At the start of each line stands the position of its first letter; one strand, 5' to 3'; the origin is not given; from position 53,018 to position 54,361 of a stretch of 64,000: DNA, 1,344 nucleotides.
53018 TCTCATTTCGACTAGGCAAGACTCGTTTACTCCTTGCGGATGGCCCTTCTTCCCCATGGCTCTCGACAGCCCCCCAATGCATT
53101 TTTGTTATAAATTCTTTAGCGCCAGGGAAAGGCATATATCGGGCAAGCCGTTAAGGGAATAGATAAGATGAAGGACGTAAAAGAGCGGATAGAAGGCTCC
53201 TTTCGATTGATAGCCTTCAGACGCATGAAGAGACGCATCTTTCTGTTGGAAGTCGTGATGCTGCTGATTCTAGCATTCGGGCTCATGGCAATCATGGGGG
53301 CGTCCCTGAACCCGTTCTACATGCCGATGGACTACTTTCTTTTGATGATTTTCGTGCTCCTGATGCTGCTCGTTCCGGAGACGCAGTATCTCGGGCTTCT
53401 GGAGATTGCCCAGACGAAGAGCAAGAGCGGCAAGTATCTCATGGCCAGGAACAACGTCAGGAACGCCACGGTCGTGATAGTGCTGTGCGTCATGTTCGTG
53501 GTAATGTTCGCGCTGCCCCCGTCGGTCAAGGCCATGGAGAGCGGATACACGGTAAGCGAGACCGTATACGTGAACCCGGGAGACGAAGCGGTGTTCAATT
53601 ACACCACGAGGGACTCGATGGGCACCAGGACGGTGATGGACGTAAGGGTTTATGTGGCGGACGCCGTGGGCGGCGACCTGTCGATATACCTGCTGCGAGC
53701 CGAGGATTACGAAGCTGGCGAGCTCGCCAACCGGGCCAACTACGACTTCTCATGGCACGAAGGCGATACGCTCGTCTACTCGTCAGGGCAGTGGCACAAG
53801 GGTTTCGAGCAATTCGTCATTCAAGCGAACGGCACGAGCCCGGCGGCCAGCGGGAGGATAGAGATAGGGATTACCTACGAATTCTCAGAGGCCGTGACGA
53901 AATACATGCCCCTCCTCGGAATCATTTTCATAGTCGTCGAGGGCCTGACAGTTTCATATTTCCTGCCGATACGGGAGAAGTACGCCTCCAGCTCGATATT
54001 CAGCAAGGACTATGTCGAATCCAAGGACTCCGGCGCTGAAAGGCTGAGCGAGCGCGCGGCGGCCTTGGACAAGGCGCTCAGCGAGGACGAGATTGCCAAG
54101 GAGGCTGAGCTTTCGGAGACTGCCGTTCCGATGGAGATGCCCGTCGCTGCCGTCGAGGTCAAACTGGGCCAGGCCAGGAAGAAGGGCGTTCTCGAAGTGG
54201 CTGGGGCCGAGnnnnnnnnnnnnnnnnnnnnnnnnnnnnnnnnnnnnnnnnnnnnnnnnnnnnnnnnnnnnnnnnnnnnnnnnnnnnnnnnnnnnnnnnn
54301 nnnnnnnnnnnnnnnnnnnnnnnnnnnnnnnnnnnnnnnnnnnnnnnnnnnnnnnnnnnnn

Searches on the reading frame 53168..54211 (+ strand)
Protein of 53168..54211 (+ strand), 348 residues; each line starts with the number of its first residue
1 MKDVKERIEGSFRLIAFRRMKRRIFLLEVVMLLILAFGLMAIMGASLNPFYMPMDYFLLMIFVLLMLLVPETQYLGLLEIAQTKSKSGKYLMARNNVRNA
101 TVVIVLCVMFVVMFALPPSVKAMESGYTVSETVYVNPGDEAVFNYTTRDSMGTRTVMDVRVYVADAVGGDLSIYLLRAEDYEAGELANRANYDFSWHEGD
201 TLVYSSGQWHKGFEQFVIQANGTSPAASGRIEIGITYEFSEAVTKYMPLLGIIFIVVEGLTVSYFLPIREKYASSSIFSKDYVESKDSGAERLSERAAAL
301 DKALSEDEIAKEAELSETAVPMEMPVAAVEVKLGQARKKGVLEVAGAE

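Call 27: search_protein_representatives(alignment_id=A2)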
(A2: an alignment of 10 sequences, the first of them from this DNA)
Query: 10 sequences, 344 profile positions. Proteins with E-value up to 0.001 (for the whole library): 163; up to 1e-10: 127; up to 1e-30: 36. The best 150 are listed.
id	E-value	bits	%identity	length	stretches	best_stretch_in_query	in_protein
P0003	9.5e-169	577.4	-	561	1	1-343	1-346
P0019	3.4e-85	302.6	-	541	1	1-343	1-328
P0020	1.6e-62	228.1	-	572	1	2-340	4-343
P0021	2.5e-56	207.7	-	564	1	8-340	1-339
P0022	3.3e-55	204.0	-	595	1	3-326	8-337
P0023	7.5e-49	183.1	-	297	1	7-274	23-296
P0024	8.6e-47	176.3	-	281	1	1-287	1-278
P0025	2.3e-45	171.6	-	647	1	6-282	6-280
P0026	5.6e-45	170.4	-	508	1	2-327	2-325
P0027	8.9e-44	166.4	-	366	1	5-282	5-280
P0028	1.4e-43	165.8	-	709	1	5-310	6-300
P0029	8.2e-43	163.3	-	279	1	7-274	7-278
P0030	1.1e-42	162.8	-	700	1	4-289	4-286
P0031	2.5e-42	161.6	-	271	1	4-274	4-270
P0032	9.5e-42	159.7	-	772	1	1-299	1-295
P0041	1.6e-35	139.2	-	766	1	1-283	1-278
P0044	1.8e-34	135.8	-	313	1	1-291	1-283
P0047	2.4e-33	132.1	-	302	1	1-290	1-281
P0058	8.0e-30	120.5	-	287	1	1-288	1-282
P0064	4.3e-28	114.9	-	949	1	1-292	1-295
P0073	1.4e-26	109.9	-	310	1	2-274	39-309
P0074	1.5e-26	109.8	-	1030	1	1-292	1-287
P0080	5.8e-25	104.6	-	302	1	2-270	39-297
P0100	2.0e-19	86.3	-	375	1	1-253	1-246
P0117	3.5e-15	72.4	-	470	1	1-267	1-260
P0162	1.9e-07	47.0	-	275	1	24-172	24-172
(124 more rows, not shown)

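Call 28: search_protein_families(library=pfam, proteins=[P0020, P0022, P0025, P0028, P0030, P0032, P0041, P0064, P0074, P0026], max_evalue=0.001)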
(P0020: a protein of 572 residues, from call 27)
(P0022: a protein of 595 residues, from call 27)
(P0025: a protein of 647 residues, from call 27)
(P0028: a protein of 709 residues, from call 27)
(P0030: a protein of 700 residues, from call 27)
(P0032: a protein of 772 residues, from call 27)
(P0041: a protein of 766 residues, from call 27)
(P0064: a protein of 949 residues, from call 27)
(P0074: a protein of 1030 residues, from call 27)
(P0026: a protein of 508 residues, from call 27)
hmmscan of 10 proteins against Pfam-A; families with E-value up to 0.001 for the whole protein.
P0020 (572 aa): 20 families
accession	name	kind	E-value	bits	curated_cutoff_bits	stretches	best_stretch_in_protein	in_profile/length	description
PF00515.34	TPR_1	-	6.3e-18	64.2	27.8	2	385-416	2-33/34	Tetratricopeptide repeat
PF07719.23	TPR_2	-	1.3e-16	59.7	27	2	385-417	2-34/34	Tetratricopeptide repeat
PF13432.12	TPR_16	-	2e-13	51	32.7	2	422-486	1-65/65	Tetratricopeptide repeat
PF14520.12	HHH_5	-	1.1e-11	45.4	27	1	518-569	4-55/57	Helix-hairpin-helix domain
PF13428.12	TPR_14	-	2e-11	43.8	23.5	0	384-426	1-43/44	Tetratricopeptide repeat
PF13181.12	TPR_8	-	8.5e-11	41.6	25.7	0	421-451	4-34/34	Tetratricopeptide repeat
PF14559.12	TPR_19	-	2.9e-09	37.6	25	2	431-485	4-58/68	Tetratricopeptide repeat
PF13431.12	TPR_17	-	5.8e-09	36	24.4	0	442-472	3-33/34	Tetratricopeptide repeat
PF13176.12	TPR_7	-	8.9e-09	35.2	27.9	0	386-416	1-33/36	Tetratricopeptide repeat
PF13414.12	TPR_11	-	2.4e-08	34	26.8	1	391-432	1-42/42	TPR repeat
PF13424.12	TPR_12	-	6.1e-08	33.2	30.1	0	385-446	4-73/77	Tetratricopeptide repeat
PF13174.12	TPR_6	-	1.5e-06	28.9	26.3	0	386-412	2-28/33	Tetratricopeptide repeat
PF10391.15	DNA_pol_lambd_f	-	4.2e-06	26.9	29.8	1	517-552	2-37/51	Fingers domain of DNA polymerase lambda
PF12895.13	ANAPC3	-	6.2e-06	26.8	27.2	1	398-475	3-79/82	Anaphase-promoting complex, cyclosome, subunit 3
PF00633.29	HHH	-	9.9e-06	25.6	24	0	543-567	5-29/30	Helix-hairpin-helix motif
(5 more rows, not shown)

P0022 (595 aa): 10 families
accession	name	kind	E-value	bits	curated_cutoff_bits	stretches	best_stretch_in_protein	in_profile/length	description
PF14520.12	HHH_5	-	2.6e-10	41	27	1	545-593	3-51/57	Helix-hairpin-helix domain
PF14559.12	TPR_19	-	2.2e-07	31.5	25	1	409-475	2-68/68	Tetratricopeptide repeat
PF00515.34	TPR_1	-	2.5e-07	30.6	27.8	0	467-498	2-33/34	Tetratricopeptide repeat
PF13431.12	TPR_17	-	6.7e-06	26.4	24.4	0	457-486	4-33/34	Tetratricopeptide repeat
PF07719.23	TPR_2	-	4.7e-05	23.6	27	0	467-498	2-33/34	Tetratricopeptide repeat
PF00633.29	HHH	-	8.7e-05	22.6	24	0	569-593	3-27/30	Helix-hairpin-helix motif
PF12826.13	HHH_2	-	0.00011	22.8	27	1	549-594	8-52/64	Helix-hairpin-helix motif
PF00641.23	Zn_ribbon_RanBP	-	0.00011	21.9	27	1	367-387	7-27/30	Zn-finger in Ran binding protein and others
PF13174.12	TPR_6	-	0.00013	22.8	26.3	0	467-493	1-27/33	Tetratricopeptide repeat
PF13428.12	TPR_14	-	0.00033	21.5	23.5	0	467-498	2-33/44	Tetratricopeptide repeat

P0025 (647 aa): 21 families
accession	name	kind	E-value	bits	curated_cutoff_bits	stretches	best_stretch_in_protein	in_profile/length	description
PF00515.34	TPR_1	-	3.4e-23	80.9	27.8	1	537-563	8-34/34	Tetratricopeptide repeat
PF07719.23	TPR_2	-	8.5e-23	79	27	0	442-474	2-34/34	Tetratricopeptide repeat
PF13432.12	TPR_16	-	3.8e-21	75.6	32.7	3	331-393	1-63/65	Tetratricopeptide repeat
PF13414.12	TPR_11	-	2.2e-18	66.1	26.8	2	537-566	1-30/42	TPR repeat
PF13181.12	TPR_8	-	4e-15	55.1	25.7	0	532-563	3-34/34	Tetratricopeptide repeat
PF14559.12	TPR_19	-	4.8e-15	56.1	25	1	454-505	4-55/68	Tetratricopeptide repeat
PF13428.12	TPR_14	-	9.2e-15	54.1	23.5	0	444-480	4-40/44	Tetratricopeptide repeat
PF13424.12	TPR_12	-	3.7e-11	43.5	30.1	0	455-504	17-74/77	Tetratricopeptide repeat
PF14520.12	HHH_5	-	9.3e-10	39.3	27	1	589-637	2-50/57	Helix-hairpin-helix domain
PF13431.12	TPR_17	-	2.6e-09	37.1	24.4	0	464-495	2-33/34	Tetratricopeptide repeat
PF12895.13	ANAPC3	-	8.1e-08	32.9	27.2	0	429-500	10-81/82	Anaphase-promoting complex, cyclosome, subunit 3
PF13174.12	TPR_6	-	1.1e-07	32.5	26.3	0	368-393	7-32/33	Tetratricopeptide repeat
PF13371.12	TPR_9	-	2.4e-07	31.1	35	0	376-436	10-70/73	Tetratricopeptide repeat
PF24575.1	TPR_Slam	-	5.4e-07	30.4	35.2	0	444-495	50-101/104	Surface lipoprotein assembly modifier, N-terminal TPR repeats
PF13176.12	TPR_7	-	1.8e-06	28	27.9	0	446-474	4-34/36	Tetratricopeptide repeat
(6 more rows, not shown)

P0028 (709 aa): 31 families (the best 25 are shown)
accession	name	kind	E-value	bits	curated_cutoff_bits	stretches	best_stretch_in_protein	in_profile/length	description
PF00515.34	TPR_1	-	9.3e-42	139.6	27.8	2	558-589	2-33/34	Tetratricopeptide repeat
PF07719.23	TPR_2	-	2.3e-39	130.7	27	2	559-590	3-34/34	Tetratricopeptide repeat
PF13432.12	TPR_16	-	1.9e-33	114.9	32.7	4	562-624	2-64/65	Tetratricopeptide repeat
PF13428.12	TPR_14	-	4.7e-33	110.7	23.5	1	558-598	2-42/44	Tetratricopeptide repeat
PF14559.12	TPR_19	-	1.4e-31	109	25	3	567-625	1-59/68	Tetratricopeptide repeat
PF13181.12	TPR_8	-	3e-29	99.1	25.7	2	591-622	1-32/34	Tetratricopeptide repeat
PF13431.12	TPR_17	-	9.4e-27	91.5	24.4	1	579-612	1-34/34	Tetratricopeptide repeat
PF13371.12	TPR_9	-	2.9e-24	85.3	35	2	419-476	6-63/73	Tetratricopeptide repeat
PF13414.12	TPR_11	-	5.8e-23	80.8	26.8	2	565-605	2-42/42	TPR repeat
PF13424.12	TPR_12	-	1.7e-18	67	30.1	1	559-621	5-75/77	Tetratricopeptide repeat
PF23914.1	TPR_CcmH_CycH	-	1e-15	58.3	42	1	498-587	59-151/158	Cytochrome c-type biogenesis protein H TPR domain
PF14520.12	HHH_5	-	5.9e-13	49.5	27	1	646-698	2-54/57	Helix-hairpin-helix domain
PF13174.12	TPR_6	-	7.9e-11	42.3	26.3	0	559-588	2-31/33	Tetratricopeptide repeat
PF25062.1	ARM_TT21_N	-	1.7e-10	41.5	40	1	335-455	95-215/222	Tetratricopeptide repeat protein 21 N-terminal ARM repeat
PF13176.12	TPR_7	-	2.6e-10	40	27.9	0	564-590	6-32/36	Tetratricopeptide repeat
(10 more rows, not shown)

P0030 (700 aa): 27 families (the best 25 are shown)
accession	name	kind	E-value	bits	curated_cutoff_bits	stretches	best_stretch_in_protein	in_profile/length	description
PF13432.12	TPR_16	-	1.6e-31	108.8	32.7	4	566-623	8-65/65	Tetratricopeptide repeat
PF13428.12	TPR_14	-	3e-29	98.9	23.5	3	557-597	3-43/44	Tetratricopeptide repeat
PF07719.23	TPR_2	-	6.4e-29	98.1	27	0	341-371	4-34/34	Tetratricopeptide repeat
PF00515.34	TPR_1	-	1.4e-27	94.8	27.8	0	591-621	3-33/34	Tetratricopeptide repeat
PF14559.12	TPR_19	-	4.4e-26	91.4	25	4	567-626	3-62/68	Tetratricopeptide repeat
PF13181.12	TPR_8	-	1.8e-20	71.7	25.7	0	590-617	2-29/34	Tetratricopeptide repeat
PF13414.12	TPR_11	-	2e-20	72.6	26.8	1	345-385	1-41/42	TPR repeat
PF13174.12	TPR_6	-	1.2e-18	66.8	26.3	1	590-622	1-33/33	Tetratricopeptide repeat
PF13176.12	TPR_7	-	1.9e-17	62.2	27.9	0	557-589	1-33/36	Tetratricopeptide repeat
PF23914.1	TPR_CcmH_CycH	-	7.6e-17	62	42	2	343-440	55-155/158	Cytochrome c-type biogenesis protein H TPR domain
PF14520.12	HHH_5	-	6.4e-14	52.6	27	1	647-700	4-57/57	Helix-hairpin-helix domain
PF13431.12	TPR_17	-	9.4e-14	50.9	24.4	0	360-392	1-33/34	Tetratricopeptide repeat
PF13371.12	TPR_9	-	2.7e-12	47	35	0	568-626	8-66/73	Tetratricopeptide repeat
PF12895.13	ANAPC3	-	5.5e-11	43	27.2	0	388-465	5-81/82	Anaphase-promoting complex, cyclosome, subunit 3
PF00633.29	HHH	-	5.3e-09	35.9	24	1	636-663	2-29/30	Helix-hairpin-helix motif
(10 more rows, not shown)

P0032 (772 aa): 33 families (the best 25 are shown)
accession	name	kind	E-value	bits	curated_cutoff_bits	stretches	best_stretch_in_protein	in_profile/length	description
PF07719.23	TPR_2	-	9.2e-32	107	27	1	598-630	2-34/34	Tetratricopeptide repeat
PF00515.34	TPR_1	-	1.5e-28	97.9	27.8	2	599-628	3-32/34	Tetratricopeptide repeat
PF14520.12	HHH_5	-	1.1e-27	96.7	27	2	717-768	2-53/57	Helix-hairpin-helix domain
PF14559.12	TPR_19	-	3.2e-25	88.7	25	2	576-634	4-62/68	Tetratricopeptide repeat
PF13428.12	TPR_14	-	1.3e-24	84.6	23.5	0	565-606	3-44/44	Tetratricopeptide repeat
PF13432.12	TPR_16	-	5e-23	81.6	32.7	2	354-413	5-64/65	Tetratricopeptide repeat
PF13181.12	TPR_8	-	7.7e-22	76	25.7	0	598-628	2-32/34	Tetratricopeptide repeat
PF13371.12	TPR_9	-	1.3e-19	70.4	35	1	576-631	8-63/73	Tetratricopeptide repeat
PF13414.12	TPR_11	-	5.3e-18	64.9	26.8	0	455-484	1-30/42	TPR repeat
PF13424.12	TPR_12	-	4.3e-17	62.5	30.1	0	568-626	8-74/77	Tetratricopeptide repeat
PF13431.12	TPR_17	-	1.3e-16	59.8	24.4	0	551-584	1-34/34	Tetratricopeptide repeat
PF00633.29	HHH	-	2.4e-16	59.1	24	0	717-735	11-29/30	Helix-hairpin-helix motif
PF23914.1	TPR_CcmH_CycH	-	2.6e-15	57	42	0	445-484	47-86/158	Cytochrome c-type biogenesis protein H TPR domain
PF25064.1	ARM_TT21_5th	-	1.1e-11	45.5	27.8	0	563-625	1-63/117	TT21 fifth ARM repeats domain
PF12836.13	HHH_3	-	1.2e-11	45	27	0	713-735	10-32/65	Helix-hairpin-helix motif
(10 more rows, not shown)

P0041 (766 aa): 28 families (the best 25 are shown)
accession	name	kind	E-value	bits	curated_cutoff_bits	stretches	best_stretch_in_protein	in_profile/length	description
PF00515.34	TPR_1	-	3.1e-34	115.8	27.8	2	592-623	2-33/34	Tetratricopeptide repeat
PF07719.23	TPR_2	-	8.9e-34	113.2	27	1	592-623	2-33/34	Tetratricopeptide repeat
PF14520.12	HHH_5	-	1.7e-33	115.3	27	2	712-764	3-55/57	Helix-hairpin-helix domain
PF13432.12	TPR_16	-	1.1e-30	106.2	32.7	3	530-590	4-64/65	Tetratricopeptide repeat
PF14559.12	TPR_19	-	5.9e-26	91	25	2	502-558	4-60/68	Tetratricopeptide repeat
PF13428.12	TPR_14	-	8.6e-26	88.2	23.5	0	409-450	2-43/44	Tetratricopeptide repeat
PF13181.12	TPR_8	-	9.6e-25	85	25.7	2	592-623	2-33/34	Tetratricopeptide repeat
PF13414.12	TPR_11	-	1.2e-22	79.7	26.8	0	532-565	3-36/42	TPR repeat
PF13371.12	TPR_9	-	6.3e-22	77.8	35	2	568-634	6-72/73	Tetratricopeptide repeat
PF13431.12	TPR_17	-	2e-19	68.6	24.4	0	579-612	1-34/34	Tetratricopeptide repeat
PF13174.12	TPR_6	-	7.6e-17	61.2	26.3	0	525-555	2-32/33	Tetratricopeptide repeat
PF23914.1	TPR_CcmH_CycH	-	1.4e-15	57.9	42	0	441-504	49-112/158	Cytochrome c-type biogenesis protein H TPR domain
PF00633.29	HHH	-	1e-14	53.9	24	0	673-700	2-29/30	Helix-hairpin-helix motif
PF12826.13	HHH_2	-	5.6e-14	52.5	27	1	716-765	8-56/64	Helix-hairpin-helix motif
PF13424.12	TPR_12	-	2e-12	47.5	30.1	0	495-554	9-76/77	Tetratricopeptide repeat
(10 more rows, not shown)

P0064 (949 aa): 32 families (the best 25 are shown)
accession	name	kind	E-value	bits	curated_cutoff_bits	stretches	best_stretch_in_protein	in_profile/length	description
PF07719.23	TPR_2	-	8.4e-34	113.3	27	2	674-706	2-34/34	Tetratricopeptide repeat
PF13432.12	TPR_16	-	1.9e-29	102.1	32.7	5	531-591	4-64/65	Tetratricopeptide repeat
PF14559.12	TPR_19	-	1.4e-28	99.4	25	4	536-595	3-62/68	Tetratricopeptide repeat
PF13428.12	TPR_14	-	1.2e-26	90.8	23.5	3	673-716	1-44/44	Tetratricopeptide repeat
PF00515.34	TPR_1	-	1.6e-25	88.3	27.8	1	558-591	1-34/34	Tetratricopeptide repeat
PF13431.12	TPR_17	-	1.5e-20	72.1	24.4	0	663-693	3-33/34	Tetratricopeptide repeat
PF13176.12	TPR_7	-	1.1e-19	69.2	27.9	1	675-706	1-32/36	Tetratricopeptide repeat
PF13414.12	TPR_11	-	2.7e-18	65.8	26.8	1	566-595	2-31/42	TPR repeat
PF13181.12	TPR_8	-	7.2e-17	60.5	25.7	1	558-590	1-33/34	Tetratricopeptide repeat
PF13174.12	TPR_6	-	2.2e-15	56.6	26.3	1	675-705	2-32/33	Tetratricopeptide repeat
PF14520.12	HHH_5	-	8.4e-14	52.2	27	1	895-945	3-53/57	Helix-hairpin-helix domain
PF13424.12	TPR_12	-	1.5e-13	51.2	30.1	1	640-702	4-74/77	Tetratricopeptide repeat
PF13371.12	TPR_9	-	3.7e-13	49.7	35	1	650-707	6-63/73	Tetratricopeptide repeat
PF12895.13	ANAPC3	-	1.1e-12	48.5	27.2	1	619-698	3-81/82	Anaphase-promoting complex, cyclosome, subunit 3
PF23914.1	TPR_CcmH_CycH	-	7e-12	45.9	42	1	569-671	61-153/158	Cytochrome c-type biogenesis protein H TPR domain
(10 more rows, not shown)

P0074 (1030 aa): 27 families (the best 25 are shown)
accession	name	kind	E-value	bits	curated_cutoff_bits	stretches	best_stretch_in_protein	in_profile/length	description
PF07719.23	TPR_2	-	1.1e-34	116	27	2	464-492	6-34/34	Tetratricopeptide repeat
PF13432.12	TPR_16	-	4.9e-29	100.8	32.7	3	614-676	3-65/65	Tetratricopeptide repeat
PF14559.12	TPR_19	-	1.6e-28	99.2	25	4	470-534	2-66/68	Tetratricopeptide repeat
PF00515.34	TPR_1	-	1.3e-27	94.8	27.8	0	466-492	8-34/34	Tetratricopeptide repeat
PF13428.12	TPR_14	-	6.2e-27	91.8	23.5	1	676-719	1-44/44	Tetratricopeptide repeat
PF13181.12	TPR_8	-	2.5e-24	83.8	25.7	0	561-592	1-32/34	Tetratricopeptide repeat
PF13431.12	TPR_17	-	4.8e-17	61.2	24.4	0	666-696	3-33/34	Tetratricopeptide repeat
PF13414.12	TPR_11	-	6.4e-17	61.4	26.8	1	467-507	2-42/42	TPR repeat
PF13371.12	TPR_9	-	2.5e-16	59.9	35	2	653-710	6-63/73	Tetratricopeptide repeat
PF13176.12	TPR_7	-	2.6e-16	58.7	27.9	0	679-709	2-32/36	Tetratricopeptide repeat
PF12895.13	ANAPC3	-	4.1e-16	59.5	27.2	2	622-700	3-80/82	Anaphase-promoting complex, cyclosome, subunit 3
PF14520.12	HHH_5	-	7.2e-14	52.4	27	1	978-1030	3-55/57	Helix-hairpin-helix domain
PF13424.12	TPR_12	-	5.5e-13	49.3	30.1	1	643-705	4-74/77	Tetratricopeptide repeat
PF13174.12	TPR_6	-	1.4e-12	47.8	26.3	0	466-491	7-32/33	Tetratricopeptide repeat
PF23914.1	TPR_CcmH_CycH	-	1.9e-12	47.7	42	0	469-560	60-154/158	Cytochrome c-type biogenesis protein H TPR domain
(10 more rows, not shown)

P0026 (508 aa): 11 families
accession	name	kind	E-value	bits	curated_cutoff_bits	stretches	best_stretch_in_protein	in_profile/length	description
PF12773.13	DZR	-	9.3e-12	45.4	27.3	1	334-383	1-45/45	Double zinc ribbon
PF13248.11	Zn_ribbon_3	-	1.4e-11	43.8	27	1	363-385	3-25/26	zinc-ribbon domain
PF13240.11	Zn_Ribbon_1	-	3.1e-11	43.1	25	1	334-352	2-20/23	zinc-ribbon domain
PF14520.12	HHH_5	-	5e-11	43.3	27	1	452-506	2-56/57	Helix-hairpin-helix domain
PF12826.13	HHH_2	-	4.8e-07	30.3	27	1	456-507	7-57/64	Helix-hairpin-helix motif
PF18912.6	DZR_2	-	1.8e-05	24.9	27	0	365-386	10-31/56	Double zinc ribbon domain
PF10391.15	DNA_pol_lambd_f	-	2.4e-05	24.5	29.8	1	453-489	2-38/51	Fingers domain of DNA polymerase lambda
PF17032.10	Zn_ribbon_15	-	3e-05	25.1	28.9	0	325-352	46-73/73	zinc-ribbon family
PF12836.13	HHH_3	-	0.0002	21.8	27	0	478-505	7-34/65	Helix-hairpin-helix motif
PF03118.21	RNA_pol_A_CTD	-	0.00032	20.8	23.8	0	466-506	26-66/67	Bacterial RNA polymerase, alpha chain C terminal domain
PF00633.29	HHH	-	0.00098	19.3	24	0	478-504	4-30/30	Helix-hairpin-helix motif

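Call 33: list_cluster_members(proteins=[P0020, P0022, P0025, P0028, P0032, P0024, P0029, P0064, P0026, P0031])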
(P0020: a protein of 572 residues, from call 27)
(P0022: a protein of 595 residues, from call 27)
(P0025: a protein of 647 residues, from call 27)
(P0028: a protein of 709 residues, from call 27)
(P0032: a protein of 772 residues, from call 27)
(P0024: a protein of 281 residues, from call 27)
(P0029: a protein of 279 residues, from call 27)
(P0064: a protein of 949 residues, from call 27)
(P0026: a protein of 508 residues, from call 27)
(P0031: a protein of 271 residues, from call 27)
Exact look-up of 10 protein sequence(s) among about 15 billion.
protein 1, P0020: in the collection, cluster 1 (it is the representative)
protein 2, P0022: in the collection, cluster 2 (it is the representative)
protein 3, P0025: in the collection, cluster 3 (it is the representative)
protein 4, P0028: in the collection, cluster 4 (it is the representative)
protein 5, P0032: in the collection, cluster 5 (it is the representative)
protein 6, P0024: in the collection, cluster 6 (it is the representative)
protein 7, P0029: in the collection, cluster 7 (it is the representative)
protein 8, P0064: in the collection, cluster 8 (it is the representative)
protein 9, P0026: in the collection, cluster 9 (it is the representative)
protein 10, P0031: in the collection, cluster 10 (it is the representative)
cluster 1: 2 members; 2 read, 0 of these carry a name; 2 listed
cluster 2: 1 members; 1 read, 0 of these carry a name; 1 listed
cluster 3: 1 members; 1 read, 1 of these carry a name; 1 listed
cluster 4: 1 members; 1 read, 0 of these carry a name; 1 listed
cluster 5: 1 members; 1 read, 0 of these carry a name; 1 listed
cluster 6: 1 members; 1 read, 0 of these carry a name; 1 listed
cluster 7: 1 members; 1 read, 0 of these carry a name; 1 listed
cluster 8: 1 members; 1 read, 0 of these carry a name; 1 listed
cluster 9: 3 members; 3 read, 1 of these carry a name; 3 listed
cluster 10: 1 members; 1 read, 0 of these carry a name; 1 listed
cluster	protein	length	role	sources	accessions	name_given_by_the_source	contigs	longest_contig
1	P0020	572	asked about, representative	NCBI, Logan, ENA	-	-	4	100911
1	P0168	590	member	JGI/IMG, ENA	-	-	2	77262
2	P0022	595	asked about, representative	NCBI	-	-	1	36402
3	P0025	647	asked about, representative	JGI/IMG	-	tetratricopeptide (TPR) repeat protein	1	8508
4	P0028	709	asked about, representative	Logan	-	-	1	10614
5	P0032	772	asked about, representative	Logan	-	-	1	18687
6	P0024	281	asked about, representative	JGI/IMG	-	-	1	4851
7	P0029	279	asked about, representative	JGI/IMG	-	-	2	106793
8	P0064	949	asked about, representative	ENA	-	-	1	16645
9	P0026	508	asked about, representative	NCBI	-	-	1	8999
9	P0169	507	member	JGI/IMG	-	uncharacterized OB-fold protein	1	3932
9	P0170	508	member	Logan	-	-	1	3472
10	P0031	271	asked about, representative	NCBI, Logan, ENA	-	-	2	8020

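Call 34: find_encoding_contigs(protein=P0020, flank=10000, max_places=2)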
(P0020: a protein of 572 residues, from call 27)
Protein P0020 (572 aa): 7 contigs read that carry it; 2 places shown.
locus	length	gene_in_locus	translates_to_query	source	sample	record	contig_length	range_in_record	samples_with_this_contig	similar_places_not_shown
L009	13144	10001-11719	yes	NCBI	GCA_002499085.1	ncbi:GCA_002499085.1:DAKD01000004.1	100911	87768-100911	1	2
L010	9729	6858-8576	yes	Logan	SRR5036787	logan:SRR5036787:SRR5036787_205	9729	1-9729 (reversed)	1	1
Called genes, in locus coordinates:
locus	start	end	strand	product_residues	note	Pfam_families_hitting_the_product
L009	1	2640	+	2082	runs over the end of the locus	PF00496:SBP_bac_5, PF02369:Big_1 (faint), PF13620:CarboxypepD_reg (faint), PF17789:MG4 (faint)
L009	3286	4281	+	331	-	PF19300:BPD_transp_1_N, PF00528:BPD_transp_1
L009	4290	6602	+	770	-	PF12911:OppC_N (weak), PF00528:BPD_transp_1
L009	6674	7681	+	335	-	PF00005:ABC_tran, PF08352:oligo_HPY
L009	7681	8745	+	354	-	PF00005:ABC_tran, PF08352:oligo_HPY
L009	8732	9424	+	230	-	-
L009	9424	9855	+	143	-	-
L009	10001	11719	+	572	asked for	PF13424:TPR_12 (faint), PF13181:TPR_8 (faint), PF00515:TPR_1 (weak), PF07719:TPR_2 (weak), PF12895:ANAPC3 (weak), PF13432:TPR_16 (weak), PF10391:DNA_pol_lambd_f (weak), PF14520:HHH_5, +7 more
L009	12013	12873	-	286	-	PF04055:Radical_SAM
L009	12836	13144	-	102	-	?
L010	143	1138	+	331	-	PF19300:BPD_transp_1_N, PF00528:BPD_transp_1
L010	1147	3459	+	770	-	PF12911:OppC_N (weak), PF00528:BPD_transp_1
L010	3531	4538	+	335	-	PF00005:ABC_tran, PF08352:oligo_HPY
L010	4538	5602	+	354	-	PF00005:ABC_tran, PF08352:oligo_HPY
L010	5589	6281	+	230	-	-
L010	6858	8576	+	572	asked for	PF13424:TPR_12 (faint), PF13181:TPR_8 (faint), PF00515:TPR_1 (weak), PF07719:TPR_2 (weak), PF12895:ANAPC3 (weak), PF13432:TPR_16 (weak), PF10391:DNA_pol_lambd_f (weak), PF14520:HHH_5, +7 more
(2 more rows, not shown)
